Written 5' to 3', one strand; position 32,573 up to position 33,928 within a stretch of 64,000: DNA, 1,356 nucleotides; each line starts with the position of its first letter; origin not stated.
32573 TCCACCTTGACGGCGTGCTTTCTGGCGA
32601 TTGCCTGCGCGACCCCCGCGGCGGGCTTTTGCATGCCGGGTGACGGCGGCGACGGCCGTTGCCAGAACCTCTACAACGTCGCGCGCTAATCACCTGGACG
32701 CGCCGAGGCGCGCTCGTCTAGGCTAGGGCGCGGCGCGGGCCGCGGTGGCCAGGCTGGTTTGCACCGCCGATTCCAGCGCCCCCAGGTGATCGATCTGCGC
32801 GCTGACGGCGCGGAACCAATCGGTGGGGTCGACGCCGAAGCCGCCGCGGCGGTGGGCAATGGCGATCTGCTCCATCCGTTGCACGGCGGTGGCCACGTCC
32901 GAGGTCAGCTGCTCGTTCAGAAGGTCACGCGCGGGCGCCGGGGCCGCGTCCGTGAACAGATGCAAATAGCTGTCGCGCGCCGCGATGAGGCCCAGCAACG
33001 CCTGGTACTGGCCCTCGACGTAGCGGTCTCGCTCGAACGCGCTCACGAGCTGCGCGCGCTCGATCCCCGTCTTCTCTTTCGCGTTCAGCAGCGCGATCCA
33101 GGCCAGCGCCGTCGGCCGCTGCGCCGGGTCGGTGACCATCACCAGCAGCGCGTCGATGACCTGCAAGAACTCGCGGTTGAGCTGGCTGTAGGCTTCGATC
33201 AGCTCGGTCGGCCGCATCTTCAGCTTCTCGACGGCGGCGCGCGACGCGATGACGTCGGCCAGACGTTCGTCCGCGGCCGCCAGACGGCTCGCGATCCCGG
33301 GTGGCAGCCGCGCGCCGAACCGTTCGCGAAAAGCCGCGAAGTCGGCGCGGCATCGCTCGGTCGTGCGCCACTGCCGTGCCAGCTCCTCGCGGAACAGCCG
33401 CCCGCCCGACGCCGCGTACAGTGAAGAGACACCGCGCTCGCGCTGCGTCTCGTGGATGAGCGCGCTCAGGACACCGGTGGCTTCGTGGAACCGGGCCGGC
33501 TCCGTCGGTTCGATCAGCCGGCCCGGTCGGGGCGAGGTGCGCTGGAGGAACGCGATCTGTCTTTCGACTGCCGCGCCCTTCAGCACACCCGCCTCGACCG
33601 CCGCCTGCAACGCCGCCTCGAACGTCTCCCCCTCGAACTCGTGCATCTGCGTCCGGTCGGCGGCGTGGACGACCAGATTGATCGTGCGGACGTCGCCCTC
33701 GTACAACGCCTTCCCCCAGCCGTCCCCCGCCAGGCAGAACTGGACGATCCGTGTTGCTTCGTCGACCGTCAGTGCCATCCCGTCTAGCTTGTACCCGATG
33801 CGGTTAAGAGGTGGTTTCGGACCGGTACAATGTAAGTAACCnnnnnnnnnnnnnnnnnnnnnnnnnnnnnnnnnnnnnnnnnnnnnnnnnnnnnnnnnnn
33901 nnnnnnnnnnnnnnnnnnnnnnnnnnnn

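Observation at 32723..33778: Stand-alone NIT nitrate/nitrite-sensor domain protein appended to nirB-nirD-narK operon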

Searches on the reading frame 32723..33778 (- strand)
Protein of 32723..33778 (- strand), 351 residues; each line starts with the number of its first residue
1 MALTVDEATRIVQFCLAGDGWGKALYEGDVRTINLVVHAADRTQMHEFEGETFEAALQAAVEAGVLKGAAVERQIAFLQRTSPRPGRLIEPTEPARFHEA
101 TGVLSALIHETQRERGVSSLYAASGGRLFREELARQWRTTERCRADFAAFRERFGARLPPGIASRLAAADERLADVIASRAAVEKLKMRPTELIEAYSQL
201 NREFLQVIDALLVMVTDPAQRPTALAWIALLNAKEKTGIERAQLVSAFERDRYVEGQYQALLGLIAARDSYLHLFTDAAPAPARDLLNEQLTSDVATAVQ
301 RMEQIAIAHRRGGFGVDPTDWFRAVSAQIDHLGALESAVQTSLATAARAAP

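Call 5: search_protein_families(library=pfam, proteins=[window:32723-33778:-], max_evalue=0.1)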
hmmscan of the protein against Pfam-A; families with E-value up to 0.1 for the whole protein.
window:32723-33778:- (351 aa): 2 families
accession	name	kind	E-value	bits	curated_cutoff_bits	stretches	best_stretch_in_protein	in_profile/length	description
PF08376.15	NIT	-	6.7e-44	151.5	24.9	1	106-343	1-238/239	Nitrate and nitrite sensing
PF14980.11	TIP39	-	0.026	14.8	27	0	240-262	25-47/51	TIP39 peptide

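Call 6: search_protein_families(library=ncbifam, proteins=[window:32723-33778:-], max_evalue=0.1)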
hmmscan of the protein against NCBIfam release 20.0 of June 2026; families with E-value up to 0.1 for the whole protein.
window:32723-33778:- (351 aa): 0 families

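Call 7: find_homologous_proteins(query=window:32723-33778:-)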
Query window:32723-33778:- (351 aa): 84 proteins with E <= 0.001 among 8000 candidates.
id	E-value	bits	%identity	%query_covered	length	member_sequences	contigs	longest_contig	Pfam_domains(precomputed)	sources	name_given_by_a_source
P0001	6.4e-208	708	94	100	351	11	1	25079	PF08376.16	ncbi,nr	ncbi:MAG TPA: nitrate- and nitrite sensing domain-containing protein [Polyangia bacterium]|nr:nitrat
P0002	2.4e-166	571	77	98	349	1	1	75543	PF08376.16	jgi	jgi:hypothetical protein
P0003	3.8e-163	560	77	98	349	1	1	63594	PF08376.16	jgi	jgi:hypothetical protein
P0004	9.9e-162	556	75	98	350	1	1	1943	PF08376.16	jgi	jgi:hypothetical protein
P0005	5.8e-160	550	75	98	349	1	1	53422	PF08376.16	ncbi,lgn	-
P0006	7.1e-160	550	74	98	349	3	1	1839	PF08376.16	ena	-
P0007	9.0e-160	549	73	100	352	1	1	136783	PF08376.16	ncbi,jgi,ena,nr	ncbi:MAG TPA: nitrate- and nitrite sensing domain-containing protein [Polyangia bacterium]|nr:nitrat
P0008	2.0e-159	548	75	98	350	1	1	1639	PF08376.16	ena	-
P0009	8.8e-159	546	75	99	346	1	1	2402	PF08376.16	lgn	-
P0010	1.3e-151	523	74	99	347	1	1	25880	PF08376.16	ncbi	-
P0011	3.4e-150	518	72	98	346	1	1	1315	PF08376.16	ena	-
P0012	3.8e-150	518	73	98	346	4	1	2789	PF08376.16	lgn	-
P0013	5.8e-150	517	73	98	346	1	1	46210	PF08376.16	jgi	jgi:hypothetical protein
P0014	1.5e-146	506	71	98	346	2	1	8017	PF08376.16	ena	-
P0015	3.2e-144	498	70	98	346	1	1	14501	PF08376.16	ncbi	-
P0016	8.7e-143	494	70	100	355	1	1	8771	PF08376.16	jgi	jgi:hypothetical protein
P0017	1.0e-134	467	65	99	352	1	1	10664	PF08376.16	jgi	jgi:methyl-accepting chemotaxis protein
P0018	2.9e-133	462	64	99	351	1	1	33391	PF08376.16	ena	-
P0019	4.5e-133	462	64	99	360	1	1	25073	PF08376.16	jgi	jgi:hypothetical protein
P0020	5.3e-133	461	63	98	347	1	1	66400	PF08376.16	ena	-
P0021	2.6e-132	459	64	98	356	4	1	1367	PF08376.16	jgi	jgi:hypothetical protein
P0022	4.0e-132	459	63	98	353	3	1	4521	PF08376.16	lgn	-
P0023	6.5e-132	458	63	99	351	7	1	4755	PF08376.16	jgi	jgi:hypothetical protein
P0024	7.1e-132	458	64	99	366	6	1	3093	PF08376.16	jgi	jgi:hypothetical protein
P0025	2.1e-131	456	64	99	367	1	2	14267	PF08376.16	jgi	jgi:hypothetical protein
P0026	1.3e-130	454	61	99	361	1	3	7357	PF08376.16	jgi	jgi:hypothetical protein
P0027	2.5e-130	453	63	99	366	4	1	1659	PF08376.16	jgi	jgi:hypothetical protein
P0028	3.4e-130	452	63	99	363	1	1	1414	PF08376.16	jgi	jgi:hypothetical protein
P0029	3.6e-130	452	63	98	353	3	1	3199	PF08376.16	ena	-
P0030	8.6e-130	451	63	98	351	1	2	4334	PF08376.16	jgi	jgi:hypothetical protein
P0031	9.7e-130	451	62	99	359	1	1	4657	PF08376.16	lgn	-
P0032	1.1e-129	450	64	99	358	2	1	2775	PF08376.16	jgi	jgi:hypothetical protein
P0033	1.0e-128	447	62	99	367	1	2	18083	PF08376.16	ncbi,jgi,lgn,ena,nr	ncbi:MAG TPA: nitrate- and nitrite sensing domain-containing protein [Polyangia bacterium]|nr:nitrat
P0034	8.9e-128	444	62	99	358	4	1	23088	PF08376.16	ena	-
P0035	5.4e-125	435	60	99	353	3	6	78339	PF08376.16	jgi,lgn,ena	jgi:hypothetical protein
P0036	1.1e-122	428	60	99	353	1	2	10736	PF08376.16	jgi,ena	jgi:hypothetical protein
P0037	9.8e-121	421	60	99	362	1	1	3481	PF08376.16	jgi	jgi:hypothetical protein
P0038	1.4e-118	414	59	99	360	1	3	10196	PF08376.16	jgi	jgi:hypothetical protein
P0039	2.5e-118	413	59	99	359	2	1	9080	PF08376.16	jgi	jgi:hypothetical protein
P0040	5.0e-117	409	58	99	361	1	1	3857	PF08376.16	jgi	jgi:hypothetical protein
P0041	6.4e-116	405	58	97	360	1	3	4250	PF08376.16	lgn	-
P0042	2.4e-115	403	58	98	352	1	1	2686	PF08376.16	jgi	jgi:hypothetical protein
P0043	4.8e-114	399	58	98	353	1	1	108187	PF08376.16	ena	-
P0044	3.7e-113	396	56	98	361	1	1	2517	PF08376.16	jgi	jgi:hypothetical protein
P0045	4.2e-113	396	56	99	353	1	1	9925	PF08376.16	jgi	jgi:methyl-accepting chemotaxis protein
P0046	1.7e-112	394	58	98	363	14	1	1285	PF08376.16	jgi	jgi:hypothetical protein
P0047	3.9e-112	393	54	99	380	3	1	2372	PF08376.16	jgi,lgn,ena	-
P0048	1.1e-111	391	57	98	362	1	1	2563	PF08376.16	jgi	jgi:hypothetical protein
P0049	3.8e-111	390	55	99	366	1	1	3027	PF08376.16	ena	-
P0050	7.7e-111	389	56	98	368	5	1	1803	PF08376.16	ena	-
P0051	8.7e-111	388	56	98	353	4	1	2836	PF08376.16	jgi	jgi:hypothetical protein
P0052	4.8e-109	383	55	98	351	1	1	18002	PF08376.16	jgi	jgi:hypothetical protein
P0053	2.0e-107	377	54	98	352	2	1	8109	PF08376.16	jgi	jgi:hypothetical protein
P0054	3.3e-107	377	56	98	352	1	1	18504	PF08376.16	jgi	jgi:hypothetical protein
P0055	1.8e-103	364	53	98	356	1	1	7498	PF08376.16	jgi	jgi:hypothetical protein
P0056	5.5e-103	363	54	98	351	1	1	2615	PF08376.16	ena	-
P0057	2.9e-101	357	52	99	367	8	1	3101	PF08376.16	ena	-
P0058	1.7e-100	355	52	98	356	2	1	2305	PF08376.16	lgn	-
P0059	1.1e-98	349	51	98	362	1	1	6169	PF08376.16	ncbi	-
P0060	4.1e-98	347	51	98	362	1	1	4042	PF08376.16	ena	-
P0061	5.7e-97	343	52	97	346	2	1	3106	PF08376.16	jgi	jgi:hypothetical protein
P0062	2.9e-96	341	50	98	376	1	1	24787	PF08376.16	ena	-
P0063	7.8e-96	339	53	91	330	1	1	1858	PF08376.16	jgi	-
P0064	2.4e-95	338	50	98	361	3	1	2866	PF08376.16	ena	-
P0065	1.9e-93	331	50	97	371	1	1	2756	PF08376.16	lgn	-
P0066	5.9e-90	320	48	98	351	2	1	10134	PF08376.16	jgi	jgi:hypothetical protein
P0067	3.0e-89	318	51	98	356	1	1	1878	PF08376.16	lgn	-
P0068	4.0e-89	317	49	95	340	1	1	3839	PF08376.16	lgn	-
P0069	2.4e-85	305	47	99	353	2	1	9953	PF08376.16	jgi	-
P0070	7.8e-85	303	49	91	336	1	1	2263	PF08376.16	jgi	jgi:methyl-accepting chemotaxis protein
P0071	1.6e-84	302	48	99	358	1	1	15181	PF08376.16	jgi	jgi:hypothetical protein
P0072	1.8e-82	295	57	72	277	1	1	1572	PF08376.16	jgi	jgi:methyl-accepting chemotaxis protein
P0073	5.3e-80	287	45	98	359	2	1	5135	PF08376.16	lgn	-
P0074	1.9e-79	285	46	98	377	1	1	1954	PF08376.16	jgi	jgi:hypothetical protein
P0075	3.0e-79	285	45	99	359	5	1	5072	PF08376.16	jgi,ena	-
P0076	1.1e-77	280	45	98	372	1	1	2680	PF08376.16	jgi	jgi:Nitrate and nitrite sensing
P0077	4.8e-77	278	43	97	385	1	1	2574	PF08376.16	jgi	jgi:hypothetical protein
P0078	2.2e-72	262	44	94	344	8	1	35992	PF08376.16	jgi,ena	-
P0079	5.9e-65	238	45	85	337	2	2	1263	PF08376.16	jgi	jgi:hypothetical protein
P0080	8.6e-62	227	49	69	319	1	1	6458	PF08376.16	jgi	jgi:methyl-accepting chemotaxis protein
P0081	1.7e-61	226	46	76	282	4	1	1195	PF08376.16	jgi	jgi:methyl-accepting chemotaxis protein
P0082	1.2e-60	224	42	97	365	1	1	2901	PF08376.16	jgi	jgi:hypothetical protein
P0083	3.0e-59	219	50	70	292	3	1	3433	PF08376.16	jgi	jgi:methyl-accepting chemotaxis protein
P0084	2.2e-27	114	34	89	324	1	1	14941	PF08376.16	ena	-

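Call 14: find_encoding_contigs(protein=P0007, flank=10000, max_places=2)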
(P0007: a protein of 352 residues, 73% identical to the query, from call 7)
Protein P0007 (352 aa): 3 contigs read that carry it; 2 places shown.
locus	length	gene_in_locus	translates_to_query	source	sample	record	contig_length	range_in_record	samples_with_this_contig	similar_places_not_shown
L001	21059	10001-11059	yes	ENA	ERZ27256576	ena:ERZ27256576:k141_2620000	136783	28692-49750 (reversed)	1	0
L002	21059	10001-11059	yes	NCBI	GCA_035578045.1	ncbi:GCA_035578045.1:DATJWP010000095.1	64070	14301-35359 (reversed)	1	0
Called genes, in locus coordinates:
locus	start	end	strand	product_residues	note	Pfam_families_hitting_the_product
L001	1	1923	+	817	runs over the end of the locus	PF03176:MMPL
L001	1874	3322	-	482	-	PF07992:Pyr_redox_2, PF00070:Pyr_redox, PF18267:Rubredoxin_C, PF04324:Fer2_BFD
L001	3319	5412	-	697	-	PF04879:Molybdop_Fe4S4, PF00384:Molybdopterin, PF01568:Molydop_binding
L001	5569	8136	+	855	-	PF07992:Pyr_redox_2, PF00070:Pyr_redox, PF18267:Rubredoxin_C, PF04324:Fer2_BFD, PF03460:NIR_SIR_ferr, PF01077:NIR_SIR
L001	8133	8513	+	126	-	PF13806:Rieske_2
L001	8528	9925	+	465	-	PF07690:MFS_1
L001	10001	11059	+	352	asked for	PF08376:NIT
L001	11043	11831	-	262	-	PF00106:adh_short, PF08659:KR, PF13561:adh_short_C2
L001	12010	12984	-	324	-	-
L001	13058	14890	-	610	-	PF19291:TREH_N, PF00723:Glyco_hydro_15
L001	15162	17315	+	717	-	PF25116:CBM87_Agd3, PF01522:Polysacc_deac_1 (faint), PF25115:Agd3_CE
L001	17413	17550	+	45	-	-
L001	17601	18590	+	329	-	-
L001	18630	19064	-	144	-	-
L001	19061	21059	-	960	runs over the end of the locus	PF13431:TPR_17 (faint), PF13432:TPR_16 (weak)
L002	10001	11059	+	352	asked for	PF08376:NIT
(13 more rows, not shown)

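Call 15: find_encoding_contigs(protein=P0043, flank=10000, max_places=1)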
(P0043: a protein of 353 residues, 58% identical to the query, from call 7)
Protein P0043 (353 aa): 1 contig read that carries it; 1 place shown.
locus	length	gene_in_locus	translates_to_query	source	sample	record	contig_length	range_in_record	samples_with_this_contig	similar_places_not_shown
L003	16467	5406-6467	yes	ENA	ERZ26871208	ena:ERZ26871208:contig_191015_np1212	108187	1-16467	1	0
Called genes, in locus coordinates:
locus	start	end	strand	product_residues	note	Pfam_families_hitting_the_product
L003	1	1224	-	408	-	?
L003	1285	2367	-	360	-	-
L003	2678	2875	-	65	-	-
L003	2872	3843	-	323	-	-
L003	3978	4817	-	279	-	PF00480:ROK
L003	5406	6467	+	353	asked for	PF08376:NIT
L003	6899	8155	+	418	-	PF07690:MFS_1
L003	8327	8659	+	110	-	-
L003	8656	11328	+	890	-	PF04879:Molybdop_Fe4S4, PF00384:Molybdopterin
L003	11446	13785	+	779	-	PF07992:Pyr_redox_2, PF00070:Pyr_redox, PF18267:Rubredoxin_C, PF04324:Fer2_BFD, PF03460:NIR_SIR_ferr, PF01077:NIR_SIR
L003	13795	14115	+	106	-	PF00355:Rieske, PF13806:Rieske_2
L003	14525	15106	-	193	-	PF07681:DoxX, PF13564:DoxX_2 (weak)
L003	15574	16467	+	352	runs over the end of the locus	PF01663:Phosphodiest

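Call 16: find_encoding_contigs(protein=P0078, flank=10000, max_places=1)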
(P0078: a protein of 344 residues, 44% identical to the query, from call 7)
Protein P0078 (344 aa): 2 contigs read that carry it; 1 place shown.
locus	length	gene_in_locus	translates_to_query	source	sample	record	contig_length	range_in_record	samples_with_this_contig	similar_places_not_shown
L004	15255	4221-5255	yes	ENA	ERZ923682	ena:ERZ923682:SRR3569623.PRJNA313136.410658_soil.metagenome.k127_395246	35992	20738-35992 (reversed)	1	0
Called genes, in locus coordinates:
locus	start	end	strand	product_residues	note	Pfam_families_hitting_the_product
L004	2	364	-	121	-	?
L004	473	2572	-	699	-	PF13098:Thioredoxin_2 (weak), PF13462:Thioredoxin_4, PF01323:DSBA, PF01323:DSBA (weak), PF13098:Thioredoxin_2 (weak), PF13462:Thioredoxin_4, PF01323:DSBA, PF13462:Thioredoxin_4, +4 more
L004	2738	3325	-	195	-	-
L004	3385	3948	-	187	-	-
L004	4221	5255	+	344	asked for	PF08376:NIT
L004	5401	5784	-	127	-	PF13806:Rieske_2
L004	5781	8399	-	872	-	PF07992:Pyr_redox_2, PF00070:Pyr_redox, PF18267:Rubredoxin_C, PF04324:Fer2_BFD, PF03460:NIR_SIR_ferr, PF01077:NIR_SIR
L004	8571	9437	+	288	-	PF02602:HEM4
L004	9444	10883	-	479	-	PF07992:Pyr_redox_2, PF13738:Pyr_redox_3 (faint), PF00070:Pyr_redox, PF18267:Rubredoxin_C, PF04324:Fer2_BFD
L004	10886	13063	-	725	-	PF04879:Molybdop_Fe4S4, PF00384:Molybdopterin, PF01568:Molydop_binding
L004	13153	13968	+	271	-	PF13531:SBP_bac_11, PF01547:SBP_bac_1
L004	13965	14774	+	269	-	PF00528:BPD_transp_1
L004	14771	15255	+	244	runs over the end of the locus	PF00005:ABC_tran, PF02463:SMC_N (faint), PF13304:AAA_21 (faint)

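Call 17: find_encoding_contigs(protein=P0062, flank=10000, max_places=1)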
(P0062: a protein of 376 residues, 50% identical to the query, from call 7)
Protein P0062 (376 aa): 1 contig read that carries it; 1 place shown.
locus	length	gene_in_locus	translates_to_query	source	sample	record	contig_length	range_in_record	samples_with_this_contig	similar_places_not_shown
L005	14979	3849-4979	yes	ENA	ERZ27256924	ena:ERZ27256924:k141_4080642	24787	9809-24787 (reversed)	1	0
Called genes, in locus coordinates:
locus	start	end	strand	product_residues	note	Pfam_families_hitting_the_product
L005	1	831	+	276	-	?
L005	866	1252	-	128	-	PF03960:ArsC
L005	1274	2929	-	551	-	PF05681:Fumerase, PF05683:Fumerase_C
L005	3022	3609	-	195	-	-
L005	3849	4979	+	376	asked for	PF08376:NIT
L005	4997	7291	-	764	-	PF04879:Molybdop_Fe4S4, PF00384:Molybdopterin, PF01568:Molydop_binding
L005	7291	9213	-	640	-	PF00037:Fer4 (faint), PF12797:Fer4_2 (faint), PF13187:Fer4_9 (faint), PF14697:Fer4_21 (faint), PF13237:Fer4_10 (weak), PF13247:Fer4_11, PF12838:Fer4_7 (weak), PF04976:DmsC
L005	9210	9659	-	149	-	PF13806:Rieske_2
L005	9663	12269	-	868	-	PF07992:Pyr_redox_2, PF00070:Pyr_redox, PF18267:Rubredoxin_C, PF04324:Fer2_BFD, PF03460:NIR_SIR_ferr, PF01077:NIR_SIR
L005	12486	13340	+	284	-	PF02602:HEM4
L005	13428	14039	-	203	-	PF12804:NTP_transf_3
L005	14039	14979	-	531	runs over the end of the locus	PF02878:PGM_PMM_I, PF02879:PGM_PMM_II, PF02880:PGM_PMM_III, PF00408:PGM_PMM_IV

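Call 19: search_solved_structures(query=A2, max_evalue=1, show_alignments=2)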
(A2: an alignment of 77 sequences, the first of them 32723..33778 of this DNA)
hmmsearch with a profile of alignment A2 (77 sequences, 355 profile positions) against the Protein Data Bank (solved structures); distinct sequences matched with E-value up to 1: 1.
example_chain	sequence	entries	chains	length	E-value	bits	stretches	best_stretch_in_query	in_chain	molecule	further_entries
4akk_A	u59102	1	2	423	1.9e-27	99.8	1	96-351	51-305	NITRATE REGULATORY PROTEIN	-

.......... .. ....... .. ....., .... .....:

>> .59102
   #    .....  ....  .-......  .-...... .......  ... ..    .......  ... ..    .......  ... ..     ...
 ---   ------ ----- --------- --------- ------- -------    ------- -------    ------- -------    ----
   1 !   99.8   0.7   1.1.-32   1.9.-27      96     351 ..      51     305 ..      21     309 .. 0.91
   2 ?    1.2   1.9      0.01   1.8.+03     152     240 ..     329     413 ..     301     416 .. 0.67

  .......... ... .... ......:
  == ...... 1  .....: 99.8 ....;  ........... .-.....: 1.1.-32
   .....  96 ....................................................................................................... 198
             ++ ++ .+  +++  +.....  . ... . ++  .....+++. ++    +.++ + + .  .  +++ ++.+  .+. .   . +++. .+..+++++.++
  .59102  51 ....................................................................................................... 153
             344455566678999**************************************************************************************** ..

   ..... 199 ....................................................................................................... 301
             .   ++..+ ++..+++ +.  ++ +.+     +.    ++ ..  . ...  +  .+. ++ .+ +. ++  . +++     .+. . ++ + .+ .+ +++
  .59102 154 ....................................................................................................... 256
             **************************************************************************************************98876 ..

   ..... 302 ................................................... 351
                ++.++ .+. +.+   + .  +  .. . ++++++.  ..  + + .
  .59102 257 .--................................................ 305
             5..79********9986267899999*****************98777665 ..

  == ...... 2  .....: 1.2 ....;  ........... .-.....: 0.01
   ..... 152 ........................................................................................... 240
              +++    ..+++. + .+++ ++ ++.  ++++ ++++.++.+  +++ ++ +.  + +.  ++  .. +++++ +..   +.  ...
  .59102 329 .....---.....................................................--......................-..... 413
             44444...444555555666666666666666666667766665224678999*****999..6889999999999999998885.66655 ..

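Call 21: predict_structure(alignment_id=A2)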
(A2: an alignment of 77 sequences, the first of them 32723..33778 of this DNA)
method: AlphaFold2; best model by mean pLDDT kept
length: 351 residues; sequences in the alignment: 77
mean_pLDDT: 94.3   pTM: 0.74
mean pLDDT of the five models: 94.3, 93.2, 92.5, 91.5, 90.9
residues with pLDDT >= 90: 313; 70-90: 27; 50-70: 6; < 50: 5
segments of 3 or more residues with pLDDT < 50: 87-90
pLDDT, mean of each block of 10 residues (from residue 1): 91 92 91 94 95 98 97 94 55 78 97 98 98 98 97 92 96 98 98 98 98 93 97 98 98 97 98 98 97 98 98 98 98 95 88 61
secondary structure, 60 per line:
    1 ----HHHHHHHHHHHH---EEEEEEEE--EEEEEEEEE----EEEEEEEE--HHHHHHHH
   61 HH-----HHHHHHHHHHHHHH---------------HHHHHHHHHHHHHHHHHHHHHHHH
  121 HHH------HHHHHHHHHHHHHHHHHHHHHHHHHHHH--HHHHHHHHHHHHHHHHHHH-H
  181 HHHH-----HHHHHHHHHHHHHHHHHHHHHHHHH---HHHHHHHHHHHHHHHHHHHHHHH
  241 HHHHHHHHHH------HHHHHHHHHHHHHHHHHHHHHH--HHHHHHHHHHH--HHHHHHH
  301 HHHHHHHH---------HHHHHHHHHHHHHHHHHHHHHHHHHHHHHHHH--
elements in order: H5-16 E20-27 E30-38 E43-50 H53-62 H68-81 H97-123 H130-157 H160-178 H180-184 H190-214 H218-250 H257-278 H281-291 H294-308 H318-349
